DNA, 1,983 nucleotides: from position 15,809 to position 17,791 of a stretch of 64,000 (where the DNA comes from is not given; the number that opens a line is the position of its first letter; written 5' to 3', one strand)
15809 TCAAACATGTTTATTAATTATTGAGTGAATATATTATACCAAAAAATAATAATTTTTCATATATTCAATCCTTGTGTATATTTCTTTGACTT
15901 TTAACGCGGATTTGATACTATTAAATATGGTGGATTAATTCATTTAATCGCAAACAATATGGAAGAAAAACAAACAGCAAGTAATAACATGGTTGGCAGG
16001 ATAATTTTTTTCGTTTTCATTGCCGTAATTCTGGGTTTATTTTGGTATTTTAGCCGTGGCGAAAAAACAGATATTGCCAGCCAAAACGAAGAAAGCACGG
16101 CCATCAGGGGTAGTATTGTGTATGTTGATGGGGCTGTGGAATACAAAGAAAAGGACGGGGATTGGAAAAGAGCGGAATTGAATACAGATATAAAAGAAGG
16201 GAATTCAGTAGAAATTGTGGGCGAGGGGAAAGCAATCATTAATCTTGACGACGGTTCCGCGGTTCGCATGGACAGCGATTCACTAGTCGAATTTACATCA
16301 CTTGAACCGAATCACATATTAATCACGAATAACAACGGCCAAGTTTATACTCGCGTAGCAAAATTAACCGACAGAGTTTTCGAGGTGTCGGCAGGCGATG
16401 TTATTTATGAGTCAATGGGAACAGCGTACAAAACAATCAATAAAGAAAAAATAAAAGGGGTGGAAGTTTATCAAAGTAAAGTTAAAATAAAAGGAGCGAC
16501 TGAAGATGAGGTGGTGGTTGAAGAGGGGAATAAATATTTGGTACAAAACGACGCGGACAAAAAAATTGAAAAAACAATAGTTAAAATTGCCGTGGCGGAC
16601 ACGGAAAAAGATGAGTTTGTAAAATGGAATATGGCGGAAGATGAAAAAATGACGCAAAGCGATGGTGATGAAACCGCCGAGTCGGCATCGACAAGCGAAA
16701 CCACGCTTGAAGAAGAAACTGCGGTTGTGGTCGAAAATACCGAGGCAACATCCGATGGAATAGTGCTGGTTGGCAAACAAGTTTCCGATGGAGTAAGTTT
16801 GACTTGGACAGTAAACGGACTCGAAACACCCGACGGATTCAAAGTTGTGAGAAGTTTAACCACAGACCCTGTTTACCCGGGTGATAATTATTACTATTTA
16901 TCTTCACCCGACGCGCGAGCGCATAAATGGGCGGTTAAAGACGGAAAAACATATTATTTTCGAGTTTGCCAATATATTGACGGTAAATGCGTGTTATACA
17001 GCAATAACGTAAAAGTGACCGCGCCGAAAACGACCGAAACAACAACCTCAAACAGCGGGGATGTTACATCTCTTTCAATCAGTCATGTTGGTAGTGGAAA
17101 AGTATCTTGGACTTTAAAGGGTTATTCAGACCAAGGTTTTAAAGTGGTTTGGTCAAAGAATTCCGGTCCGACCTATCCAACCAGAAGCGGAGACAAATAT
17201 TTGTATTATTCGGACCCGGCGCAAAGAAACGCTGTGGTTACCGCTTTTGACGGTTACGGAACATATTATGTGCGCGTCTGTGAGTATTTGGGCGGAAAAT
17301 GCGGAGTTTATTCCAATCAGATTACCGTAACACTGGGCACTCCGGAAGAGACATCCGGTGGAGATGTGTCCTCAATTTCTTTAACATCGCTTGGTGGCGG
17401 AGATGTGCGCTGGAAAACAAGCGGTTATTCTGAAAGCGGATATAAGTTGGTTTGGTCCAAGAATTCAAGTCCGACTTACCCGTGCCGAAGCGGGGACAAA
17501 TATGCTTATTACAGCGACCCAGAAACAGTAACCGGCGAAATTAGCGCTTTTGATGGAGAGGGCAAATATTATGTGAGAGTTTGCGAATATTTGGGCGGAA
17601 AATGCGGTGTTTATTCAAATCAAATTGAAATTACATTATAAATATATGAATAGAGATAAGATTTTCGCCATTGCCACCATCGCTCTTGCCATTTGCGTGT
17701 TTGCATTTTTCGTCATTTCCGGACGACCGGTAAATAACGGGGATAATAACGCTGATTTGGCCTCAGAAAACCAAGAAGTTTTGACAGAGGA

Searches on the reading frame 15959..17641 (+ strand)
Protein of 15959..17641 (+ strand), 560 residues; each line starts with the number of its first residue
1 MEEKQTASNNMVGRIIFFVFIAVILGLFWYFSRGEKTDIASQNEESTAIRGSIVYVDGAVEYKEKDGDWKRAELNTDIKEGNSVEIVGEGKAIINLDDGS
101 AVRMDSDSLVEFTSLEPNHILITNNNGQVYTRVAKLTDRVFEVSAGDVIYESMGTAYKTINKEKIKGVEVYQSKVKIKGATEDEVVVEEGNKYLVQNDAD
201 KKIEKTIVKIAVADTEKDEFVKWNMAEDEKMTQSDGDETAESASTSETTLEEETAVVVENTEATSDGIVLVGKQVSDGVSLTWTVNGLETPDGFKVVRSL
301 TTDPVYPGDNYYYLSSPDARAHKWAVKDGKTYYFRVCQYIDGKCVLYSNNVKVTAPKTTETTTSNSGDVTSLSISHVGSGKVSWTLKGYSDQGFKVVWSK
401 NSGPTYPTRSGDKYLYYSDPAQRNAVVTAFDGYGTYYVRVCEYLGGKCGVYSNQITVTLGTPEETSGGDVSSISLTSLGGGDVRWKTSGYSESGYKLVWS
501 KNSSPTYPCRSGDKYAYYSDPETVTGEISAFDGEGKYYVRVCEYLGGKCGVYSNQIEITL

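Call 19: search_protein_families(library=pfam, proteins=[window:15959-17641:+])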
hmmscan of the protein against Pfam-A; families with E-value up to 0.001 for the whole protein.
window:15959-17641:+ (560 aa): 1 family
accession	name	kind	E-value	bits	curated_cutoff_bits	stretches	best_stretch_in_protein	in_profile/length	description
PF04773.18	FecR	-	1.4e-06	29.1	24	1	90-176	9-97/97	FecR protein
